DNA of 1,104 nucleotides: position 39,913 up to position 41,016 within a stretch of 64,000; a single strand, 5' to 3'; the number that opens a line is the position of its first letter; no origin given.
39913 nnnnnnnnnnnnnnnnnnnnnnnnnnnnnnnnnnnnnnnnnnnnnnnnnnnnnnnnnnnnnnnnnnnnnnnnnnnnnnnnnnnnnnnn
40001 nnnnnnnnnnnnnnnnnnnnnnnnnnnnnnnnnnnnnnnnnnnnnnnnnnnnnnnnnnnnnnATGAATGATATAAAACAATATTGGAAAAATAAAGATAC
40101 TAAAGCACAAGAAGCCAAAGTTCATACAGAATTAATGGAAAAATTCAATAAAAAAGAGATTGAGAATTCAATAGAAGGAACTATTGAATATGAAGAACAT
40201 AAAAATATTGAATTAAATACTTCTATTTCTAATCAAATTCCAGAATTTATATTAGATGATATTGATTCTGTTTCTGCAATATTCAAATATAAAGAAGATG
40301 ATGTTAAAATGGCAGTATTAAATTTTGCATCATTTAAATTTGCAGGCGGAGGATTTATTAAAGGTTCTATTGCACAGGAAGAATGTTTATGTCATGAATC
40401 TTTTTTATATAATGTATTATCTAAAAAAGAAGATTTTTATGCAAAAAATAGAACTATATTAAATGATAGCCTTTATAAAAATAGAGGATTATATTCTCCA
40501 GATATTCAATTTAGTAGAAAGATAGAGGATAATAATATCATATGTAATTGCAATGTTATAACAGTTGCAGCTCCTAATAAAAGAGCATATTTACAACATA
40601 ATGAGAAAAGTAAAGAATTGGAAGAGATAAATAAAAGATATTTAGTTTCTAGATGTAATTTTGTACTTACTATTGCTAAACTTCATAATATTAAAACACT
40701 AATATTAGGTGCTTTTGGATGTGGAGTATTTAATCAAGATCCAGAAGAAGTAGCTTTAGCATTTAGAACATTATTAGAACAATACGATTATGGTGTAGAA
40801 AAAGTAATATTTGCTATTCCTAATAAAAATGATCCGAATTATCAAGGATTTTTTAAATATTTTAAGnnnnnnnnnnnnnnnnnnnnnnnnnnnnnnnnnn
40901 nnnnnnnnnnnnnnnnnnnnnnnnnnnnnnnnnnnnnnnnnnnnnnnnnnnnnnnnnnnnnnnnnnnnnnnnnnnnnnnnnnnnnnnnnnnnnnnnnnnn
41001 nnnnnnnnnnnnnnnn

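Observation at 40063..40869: PARG-type macrodomain protein carrying the GGG-X7-QEE catalytic signature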

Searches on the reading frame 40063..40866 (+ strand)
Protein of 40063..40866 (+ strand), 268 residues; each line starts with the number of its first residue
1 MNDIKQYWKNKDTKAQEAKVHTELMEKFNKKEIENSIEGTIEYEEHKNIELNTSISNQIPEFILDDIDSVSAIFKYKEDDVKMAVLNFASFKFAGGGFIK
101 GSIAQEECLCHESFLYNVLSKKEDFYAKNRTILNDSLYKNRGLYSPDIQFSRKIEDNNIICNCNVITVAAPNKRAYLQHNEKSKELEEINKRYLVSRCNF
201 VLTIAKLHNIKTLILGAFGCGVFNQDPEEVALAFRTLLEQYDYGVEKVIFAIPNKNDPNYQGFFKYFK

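Call 3: search_protein_families(library=pfam, proteins=[window:40063-40866:+], max_evalue=0.01)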
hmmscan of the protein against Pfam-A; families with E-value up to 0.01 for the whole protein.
window:40063-40866:+ (268 aa): 2 families
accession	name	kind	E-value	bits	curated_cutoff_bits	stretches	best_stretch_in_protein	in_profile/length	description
PF10021.15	PARG_cat_microb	-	2.3e-24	86.9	23.5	1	30-152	24-145/146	Microbial-type PARG, catalytic domain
PF05028.20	PARG_cat_C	-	0.0016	18.5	26.3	1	80-228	26-178/207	Poly (ADP-ribose) glycohydrolase (PARG), Macro domain fold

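Call 4: search_protein_families(library=ncbifam, proteins=[window:40063-40866:+], max_evalue=0.01)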
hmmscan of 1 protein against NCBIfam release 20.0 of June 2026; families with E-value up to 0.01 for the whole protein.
window:40063-40866:+ (268 aa): 1 family
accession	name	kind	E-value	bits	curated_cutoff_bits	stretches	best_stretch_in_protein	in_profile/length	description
TIGR02452.1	TIGR02452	hypoth_equivalog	2.2e-51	174.9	50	1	30-257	26-256/266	TIGR02452 family protein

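Call 5: search_protein_families(library=phrogs, proteins=[window:40063-40866:+], max_evalue=0.001)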
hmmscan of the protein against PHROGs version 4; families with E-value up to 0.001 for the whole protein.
window:40063-40866:+ (268 aa): 0 families

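Call 6: search_solved_structures(query=window:40063-40866:+, max_evalue=1, show_alignments=3)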
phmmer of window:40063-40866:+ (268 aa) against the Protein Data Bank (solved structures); distinct sequences matched with E-value up to 1: 19.
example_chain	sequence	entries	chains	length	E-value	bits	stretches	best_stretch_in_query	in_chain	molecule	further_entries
5zdf_A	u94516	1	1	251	1.5e-24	90.1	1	72-259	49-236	Poly ADP-ribose glycohydrolase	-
5zdg_C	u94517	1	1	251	1.6e-24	90.1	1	72-259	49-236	Poly APD-ribose glycohydrolase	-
5zde_C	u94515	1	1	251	1.6e-24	90.1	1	72-259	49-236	Poly ADP-ribose glycohydrolase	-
5zdd_A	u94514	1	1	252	1.6e-24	90.1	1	72-259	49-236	Poly ADP-ribose glycohydrolase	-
5zdb_A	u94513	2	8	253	1.6e-24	90.1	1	72-259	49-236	Poly ADP-ribose glycohydrolase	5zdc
5zda_A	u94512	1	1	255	1.7e-24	90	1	72-259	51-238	poly ADP-ribose glycohydrolase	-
3sig_A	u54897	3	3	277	2.4e-20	76.4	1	82-239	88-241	poly(ADP-ribose) glycohydrolase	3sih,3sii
3sij_A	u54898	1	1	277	1.7e-19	73.7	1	82-239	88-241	poly(ADP-ribose) glycohydrolase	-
4a0d_A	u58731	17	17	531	0.007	19.2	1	82-231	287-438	POLY(ADP-RIBOSE) GLYCOHYDROLASE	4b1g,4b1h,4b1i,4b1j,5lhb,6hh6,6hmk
6o9x_A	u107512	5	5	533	0.007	19.2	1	82-231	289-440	Poly(ADP-ribose) glycohydrolase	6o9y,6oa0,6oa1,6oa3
6oak_A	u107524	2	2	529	0.0074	19.1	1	82-231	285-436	Poly(ADP-ribose) glycohydrolase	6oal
5a7r_A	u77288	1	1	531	0.027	17.3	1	82-231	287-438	POLY(ADP-RIBOSE) GLYCOHYDROLASE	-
3uek_A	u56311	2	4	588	0.04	16.7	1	86-232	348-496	Poly(ADP-ribose) glycohydrolase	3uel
4fc2_A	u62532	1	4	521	0.087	15.6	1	86-231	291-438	Poly(ADP-ribose) glycohydrolase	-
4na0_A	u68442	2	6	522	0.087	15.6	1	86-231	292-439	Poly(ADP-ribose) glycohydrolase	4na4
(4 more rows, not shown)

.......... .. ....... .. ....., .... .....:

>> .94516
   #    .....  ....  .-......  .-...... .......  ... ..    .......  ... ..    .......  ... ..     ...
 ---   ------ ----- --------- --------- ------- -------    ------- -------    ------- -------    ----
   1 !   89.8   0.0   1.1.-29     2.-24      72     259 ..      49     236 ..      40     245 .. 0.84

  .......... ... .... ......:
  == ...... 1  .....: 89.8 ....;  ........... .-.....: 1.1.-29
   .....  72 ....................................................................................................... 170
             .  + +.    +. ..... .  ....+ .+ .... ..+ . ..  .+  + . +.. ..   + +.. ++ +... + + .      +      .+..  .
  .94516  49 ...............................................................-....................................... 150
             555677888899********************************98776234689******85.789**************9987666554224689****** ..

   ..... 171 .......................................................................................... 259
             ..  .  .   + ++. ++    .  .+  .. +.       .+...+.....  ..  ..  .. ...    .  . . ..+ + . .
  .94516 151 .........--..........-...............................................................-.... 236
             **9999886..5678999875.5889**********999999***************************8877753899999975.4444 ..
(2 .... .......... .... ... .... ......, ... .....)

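Call 8: search_dna_similar(query=window:40063-40866:+, collection=phages, mode=protein, max_rows=40)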
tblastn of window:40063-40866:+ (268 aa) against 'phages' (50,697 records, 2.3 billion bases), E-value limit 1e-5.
Records with a match: 20; places in all: 20; records where one place covers at least 80% of the query: 16.
Best place of each record, by identity: <60% 20.
By first word of the organism name: Prevotella 15; uncultured 2; Bacillus 2; Bacteriophage 1.
By host as written in the record: Prevotella sp. 15; - 3; Bacillus megaterium str. ATCC 43725 2.
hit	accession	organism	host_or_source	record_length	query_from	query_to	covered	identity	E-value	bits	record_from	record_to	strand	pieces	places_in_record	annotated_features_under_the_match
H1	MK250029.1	Prevotella phage Lak-C1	Prevotella sp.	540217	10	268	97%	41.6%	1e-38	149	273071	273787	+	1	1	record has no annotation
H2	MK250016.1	Prevotella phage Lak-A1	Prevotella sp.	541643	10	268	97%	41.6%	3e-38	147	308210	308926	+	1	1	record has no annotation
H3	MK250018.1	Prevotella phage Lak-A1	Prevotella sp.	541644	10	268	97%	41.6%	3e-38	147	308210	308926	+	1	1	record has no annotation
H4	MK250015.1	Prevotella phage Lak-A1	Prevotella sp.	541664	10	268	97%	41.6%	3e-38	147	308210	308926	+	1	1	record has no annotation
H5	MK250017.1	Prevotella phage Lak-A1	Prevotella sp.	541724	10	268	97%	41.6%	3e-38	147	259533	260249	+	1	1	record has no annotation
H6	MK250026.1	Prevotella phage Lak-B7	Prevotella sp.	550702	11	253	91%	43.3%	8e-45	166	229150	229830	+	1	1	record has no annotation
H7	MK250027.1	Prevotella phage Lak-B8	Prevotella sp.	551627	11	253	91%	43.3%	8e-45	166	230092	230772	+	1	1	record has no annotation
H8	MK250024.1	Prevotella phage Lak-B5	Prevotella sp.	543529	11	253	91%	43.3%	2e-44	165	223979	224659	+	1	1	record has no annotation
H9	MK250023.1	Prevotella phage Lak-B4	Prevotella sp.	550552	11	253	91%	43.3%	2e-44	165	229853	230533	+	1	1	record has no annotation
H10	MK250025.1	Prevotella phage Lak-B6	Prevotella sp.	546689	11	253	91%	42.9%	1e-44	166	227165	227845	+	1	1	record has no annotation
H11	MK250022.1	Prevotella phage Lak-B3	Prevotella sp.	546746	11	253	91%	42.9%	1e-44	166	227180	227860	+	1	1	record has no annotation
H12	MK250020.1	Prevotella phage Lak-B1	Prevotella sp.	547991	11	253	91%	42.9%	1e-44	166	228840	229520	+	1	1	record has no annotation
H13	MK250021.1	Prevotella phage Lak-B2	Prevotella sp.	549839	11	253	91%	42.9%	1e-44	166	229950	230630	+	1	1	record has no annotation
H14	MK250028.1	Prevotella phage Lak-B9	Prevotella sp.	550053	11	253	91%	42.9%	1e-44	166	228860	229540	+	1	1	record has no annotation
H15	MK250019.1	Prevotella phage Lak-A2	Prevotella sp.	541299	67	268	75%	46.3%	1e-36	143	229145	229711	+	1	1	record has no annotation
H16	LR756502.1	uncultured phage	metagenomic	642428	11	254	91%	31.0%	1e-14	79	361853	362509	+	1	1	record has no annotation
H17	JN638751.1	Bacillus phage G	Bacillus megaterium str. ATCC 43725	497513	83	268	69%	37.8%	2e-19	94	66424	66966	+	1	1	114: gp114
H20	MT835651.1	Bacteriophage sp.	human fecal samples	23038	63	252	71%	33.8%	1e-19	94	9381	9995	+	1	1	record has no annotation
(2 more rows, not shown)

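Call 19: find_homologous_proteins(query=window:40063-40866:+, max_evalue=0.00001)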
Query window:40063-40866:+ (268 aa): 3786 proteins with E <= 0.00001 among 4166 candidates; the best 120 are listed.
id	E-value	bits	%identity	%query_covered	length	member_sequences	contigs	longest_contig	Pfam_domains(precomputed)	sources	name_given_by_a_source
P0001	4.3e-175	598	100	100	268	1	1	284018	PF10021.16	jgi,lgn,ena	-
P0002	8.8e-69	250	52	98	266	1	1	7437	PF10021.16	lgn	-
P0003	5.6e-68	247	51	99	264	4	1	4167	PF10021.16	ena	-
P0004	1.0e-67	246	51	100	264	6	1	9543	PF10021.16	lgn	-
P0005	1.0e-66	243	51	100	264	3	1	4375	PF10021.16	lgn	-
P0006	3.3e-66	242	51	99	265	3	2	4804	PF10021.16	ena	-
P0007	8.8e-66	240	50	100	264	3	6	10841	PF10021.16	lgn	-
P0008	9.4e-66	240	50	100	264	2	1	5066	PF10021.16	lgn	-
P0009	2.5e-65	239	51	100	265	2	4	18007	PF10021.16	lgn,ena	-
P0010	7.3e-65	237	49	100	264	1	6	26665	PF10021.16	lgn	-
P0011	1.0e-64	237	49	100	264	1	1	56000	PF10021.16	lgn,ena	-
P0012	1.4e-64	236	50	98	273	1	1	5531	PF10021.16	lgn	-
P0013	1.8e-64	236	51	100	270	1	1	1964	PF10021.16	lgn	-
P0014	5.6e-64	234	48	100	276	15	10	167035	PF10021.16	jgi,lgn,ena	jgi:uncharacterized protein (TIGR02452 family)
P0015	6.0e-64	234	49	100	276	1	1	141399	PF10021.16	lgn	-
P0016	6.5e-64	234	49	100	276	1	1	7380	PF10021.16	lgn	-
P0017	6.7e-64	234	50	100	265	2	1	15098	PF10021.16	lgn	-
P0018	7.3e-64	234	48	98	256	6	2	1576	PF10021.16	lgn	-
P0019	8.7e-64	234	51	99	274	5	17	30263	PF10021.16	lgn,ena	-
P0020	1.0e-63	233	49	100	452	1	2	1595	PF10021.16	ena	-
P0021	1.5e-63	233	51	100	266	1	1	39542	PF10021.16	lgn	-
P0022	1.5e-63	233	50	100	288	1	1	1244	PF10021.16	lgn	-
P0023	1.8e-63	233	48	100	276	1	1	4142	PF10021.16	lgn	-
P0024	2.6e-63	232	51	97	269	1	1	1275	PF10021.16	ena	-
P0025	2.7e-63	232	49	99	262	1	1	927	PF10021.16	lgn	-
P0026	3.1e-63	232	49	99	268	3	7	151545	PF10021.16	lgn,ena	-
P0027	4.1e-63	231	49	100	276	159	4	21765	PF10021.16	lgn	-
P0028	4.7e-63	231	49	100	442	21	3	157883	PF10021.16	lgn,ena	-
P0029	6.3e-63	231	49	99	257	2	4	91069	PF10021.16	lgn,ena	-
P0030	7.4e-63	231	49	97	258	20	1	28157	PF10021.16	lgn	-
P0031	1.1e-62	230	48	100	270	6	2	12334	PF10021.16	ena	-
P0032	1.3e-62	230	49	100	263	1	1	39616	PF10021.16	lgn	-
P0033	1.9e-62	229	50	97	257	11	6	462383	PF10021.16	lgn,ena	-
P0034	1.9e-62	229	49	98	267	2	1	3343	PF10021.16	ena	-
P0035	2.7e-62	229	49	99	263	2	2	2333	PF10021.16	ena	-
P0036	2.9e-62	229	49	100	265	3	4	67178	PF10021.16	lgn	-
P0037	2.9e-62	229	49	100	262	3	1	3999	PF10021.16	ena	-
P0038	9.4e-62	227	47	99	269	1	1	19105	PF10021.16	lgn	-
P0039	1.1e-61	227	49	99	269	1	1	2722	PF10021.16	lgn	-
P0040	1.4e-61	226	49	100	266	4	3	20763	PF10021.16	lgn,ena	-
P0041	1.9e-61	226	48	98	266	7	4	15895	PF10021.16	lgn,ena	-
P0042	2.6e-61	225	47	99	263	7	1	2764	PF10021.16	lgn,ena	-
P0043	2.7e-61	225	48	100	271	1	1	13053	PF10021.16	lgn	-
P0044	2.7e-61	225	49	98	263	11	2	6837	PF10021.16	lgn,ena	-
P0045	2.8e-61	225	47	98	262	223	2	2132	PF10021.16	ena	-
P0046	3.5e-61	225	48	100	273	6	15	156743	PF10021.16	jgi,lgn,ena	jgi:uncharacterized protein (TIGR02452 family)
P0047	3.8e-61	225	50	94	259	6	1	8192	PF10021.16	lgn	-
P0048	5.5e-61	224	49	98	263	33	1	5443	PF10021.16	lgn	-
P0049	6.5e-61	224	49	99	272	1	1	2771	PF10021.16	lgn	-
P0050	8.4e-61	224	48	98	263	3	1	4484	PF10021.16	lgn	-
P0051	9.1e-61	224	51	100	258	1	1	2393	PF10021.16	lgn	-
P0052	9.6e-61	224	47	97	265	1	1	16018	PF10021.16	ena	-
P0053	1.0e-60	224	49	97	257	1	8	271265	PF10021.16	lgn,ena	-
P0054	1.1e-60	223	48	99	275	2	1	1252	PF10021.16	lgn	-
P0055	1.2e-60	223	47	100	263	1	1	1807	PF10021.16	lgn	-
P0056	1.4e-60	223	48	100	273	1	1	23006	PF10021.16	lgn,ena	-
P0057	1.8e-60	223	46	99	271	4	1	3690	PF10021.16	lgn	-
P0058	3.4e-60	222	50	96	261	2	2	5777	PF10021.16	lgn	-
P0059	4.2e-60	222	45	98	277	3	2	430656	PF10021.16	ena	-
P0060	5.4e-60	221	48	100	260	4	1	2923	PF10021.16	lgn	-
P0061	7.8e-60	221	50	97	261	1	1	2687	PF10021.16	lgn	-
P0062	8.5e-60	221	49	100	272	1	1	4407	PF10021.16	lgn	-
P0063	1.0e-59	220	48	100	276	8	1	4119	PF10021.16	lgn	-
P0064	1.3e-59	220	49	96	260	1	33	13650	PF10021.16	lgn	-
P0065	1.6e-59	220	49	100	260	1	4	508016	PF10021.16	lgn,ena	-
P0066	1.9e-59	219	48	99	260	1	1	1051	PF10021.16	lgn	-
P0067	1.9e-59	219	49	96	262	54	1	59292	PF10021.16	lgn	-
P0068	1.9e-59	219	50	85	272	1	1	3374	PF10021.16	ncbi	-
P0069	2.5e-59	219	47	100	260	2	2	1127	PF10021.16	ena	-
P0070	2.6e-59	219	49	100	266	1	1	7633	PF10021.16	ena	-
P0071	4.2e-59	218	48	98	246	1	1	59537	PF10021.16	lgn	-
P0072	4.3e-59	218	49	100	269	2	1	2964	PF10021.16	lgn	-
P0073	4.5e-59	218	47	98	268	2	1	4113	PF10021.16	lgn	-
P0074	4.8e-59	218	48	100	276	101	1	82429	PF10021.16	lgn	-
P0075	4.9e-59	218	47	99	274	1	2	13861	PF10021.16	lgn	-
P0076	5.3e-59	218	47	98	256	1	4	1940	PF10021.16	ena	-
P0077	5.6e-59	218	48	100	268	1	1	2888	PF10021.16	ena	-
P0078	5.7e-59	218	48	100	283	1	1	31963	PF10021.16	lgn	-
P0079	6.5e-59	218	48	100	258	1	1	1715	PF10021.16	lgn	-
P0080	7.6e-59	217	49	100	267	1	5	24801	PF10021.16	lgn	-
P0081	8.8e-59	217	48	97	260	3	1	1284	PF10021.16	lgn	-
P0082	1.1e-58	217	47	99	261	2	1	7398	PF10021.16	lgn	-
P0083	1.1e-58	217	44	98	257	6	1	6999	PF10021.16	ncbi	-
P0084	1.2e-58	217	50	92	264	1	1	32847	PF10021.16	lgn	-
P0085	1.4e-58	217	49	98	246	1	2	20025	PF10021.16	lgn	-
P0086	1.7e-58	216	49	100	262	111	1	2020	PF10021.16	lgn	-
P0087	1.8e-58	216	48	97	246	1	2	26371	PF10021.16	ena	-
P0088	1.8e-58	216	47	100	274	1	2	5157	PF10021.16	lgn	-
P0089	1.9e-58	216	49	99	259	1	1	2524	PF10021.16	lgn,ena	-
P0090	2.0e-58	216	49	97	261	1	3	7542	PF10021.16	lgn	-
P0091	3.8e-58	215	49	96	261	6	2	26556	PF10021.16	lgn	-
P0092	3.8e-58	215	48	100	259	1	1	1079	PF10021.16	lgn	-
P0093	3.9e-58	215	47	94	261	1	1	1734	PF10021.16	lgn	-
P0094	4.1e-58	215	48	100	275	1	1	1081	PF10021.16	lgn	-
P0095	4.3e-58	215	50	100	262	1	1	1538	PF10021.16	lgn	-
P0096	4.6e-58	215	47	98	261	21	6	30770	PF10021.16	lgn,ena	-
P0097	5.1e-58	215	48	96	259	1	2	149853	PF10021.16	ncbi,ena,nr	ncbi:MAG: TIGR02452 family protein [Lachnospiraceae bacterium]|nr:TIGR02452 family protein [Lachnosp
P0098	5.2e-58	215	49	96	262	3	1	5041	PF10021.16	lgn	-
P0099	5.5e-58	215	46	98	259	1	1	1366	PF10021.16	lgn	-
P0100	5.5e-58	215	49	98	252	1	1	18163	PF10021.16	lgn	-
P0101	5.7e-58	215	48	96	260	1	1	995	PF10021.16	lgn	-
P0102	6.2e-58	214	47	100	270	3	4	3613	PF10021.16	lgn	-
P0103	6.9e-58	214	50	97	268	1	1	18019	PF10021.16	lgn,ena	-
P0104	7.8e-58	214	47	97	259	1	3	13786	PF10021.16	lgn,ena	-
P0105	8.1e-58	214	48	99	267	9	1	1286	PF10021.16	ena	-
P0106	8.2e-58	214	49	99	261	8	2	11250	PF10021.16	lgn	-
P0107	1.0e-57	214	49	100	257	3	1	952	PF10021.16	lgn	-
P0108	1.1e-57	214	47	100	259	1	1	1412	PF10021.16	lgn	-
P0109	1.5e-57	213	47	97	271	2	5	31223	PF10021.16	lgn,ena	-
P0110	1.6e-57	213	48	97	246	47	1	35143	PF10021.16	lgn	-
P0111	1.7e-57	213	48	98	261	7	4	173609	PF10021.16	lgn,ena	-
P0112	1.8e-57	213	48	97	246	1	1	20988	PF10021.16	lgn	-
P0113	1.8e-57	213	47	100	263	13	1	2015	PF10021.16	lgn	-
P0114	1.9e-57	213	48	97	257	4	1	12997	PF10021.16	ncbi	-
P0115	2.6e-57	212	46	100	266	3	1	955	PF10021.16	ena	-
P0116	2.8e-57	212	46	96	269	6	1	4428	PF10021.16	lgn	-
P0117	3.0e-57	212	48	97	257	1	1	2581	PF10021.16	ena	-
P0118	3.0e-57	212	48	98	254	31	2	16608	PF10021.16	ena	-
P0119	3.4e-57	212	50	96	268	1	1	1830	PF10021.16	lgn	-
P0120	3.5e-57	212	46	97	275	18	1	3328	PF10021.16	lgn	-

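Call 20: find_related_loci(query=window:40063-40866:+, collection=viral_contigs, flank=10000)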
Query window:40063-40866:+ (268 aa) in viral_contigs; peptide patterns used: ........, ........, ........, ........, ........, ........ (x = any residue, [..] = any of these).
10 stretches matched a pattern, but none encodes a relative of the query by tblastn (E <= 1e-3).

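Call 22: find_encoding_contigs(protein=P0001, flank=10000, max_places=3)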
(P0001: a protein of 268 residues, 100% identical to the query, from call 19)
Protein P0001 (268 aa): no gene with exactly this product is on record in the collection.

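Call 23: find_encoding_contigs(protein=P0011, flank=8000, max_places=3)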
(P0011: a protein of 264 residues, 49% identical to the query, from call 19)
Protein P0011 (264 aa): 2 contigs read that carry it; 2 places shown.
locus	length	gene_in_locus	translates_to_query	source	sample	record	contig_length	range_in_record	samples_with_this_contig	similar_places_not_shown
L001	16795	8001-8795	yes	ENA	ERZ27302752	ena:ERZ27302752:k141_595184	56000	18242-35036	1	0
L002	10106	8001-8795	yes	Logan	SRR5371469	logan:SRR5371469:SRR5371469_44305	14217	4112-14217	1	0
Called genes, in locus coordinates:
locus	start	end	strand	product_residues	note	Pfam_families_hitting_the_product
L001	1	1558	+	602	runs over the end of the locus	PF01368:DHH, PF02272:DHHA1, PF17768:RecJ_OB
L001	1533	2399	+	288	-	-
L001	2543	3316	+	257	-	-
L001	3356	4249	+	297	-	PF00929:RNase_T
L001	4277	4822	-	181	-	PF10502:Peptidase_S26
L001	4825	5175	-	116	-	-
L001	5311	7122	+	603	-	PF13175:AAA_15 (weak), PF13476:AAA_23 (faint)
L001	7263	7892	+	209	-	PF00436:SSB (faint), PF01336:tRNA_anti-codon (faint)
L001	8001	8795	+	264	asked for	PF10021:PARG_cat_microb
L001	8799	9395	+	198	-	-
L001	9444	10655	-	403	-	PF00493:MCM, PF01078:Mg_chelatase (faint), PF05496:RuvB_N (weak), PF00004:AAA, PF07724:AAA_2, PF07728:AAA_5 (weak), PF10431:ClpB_D2-small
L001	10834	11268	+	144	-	PF05866:RusA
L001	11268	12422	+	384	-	-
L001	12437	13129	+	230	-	PF20194:DUF6557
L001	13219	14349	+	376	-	PF13186:SPASM (weak)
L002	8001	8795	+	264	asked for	PF10021:PARG_cat_microb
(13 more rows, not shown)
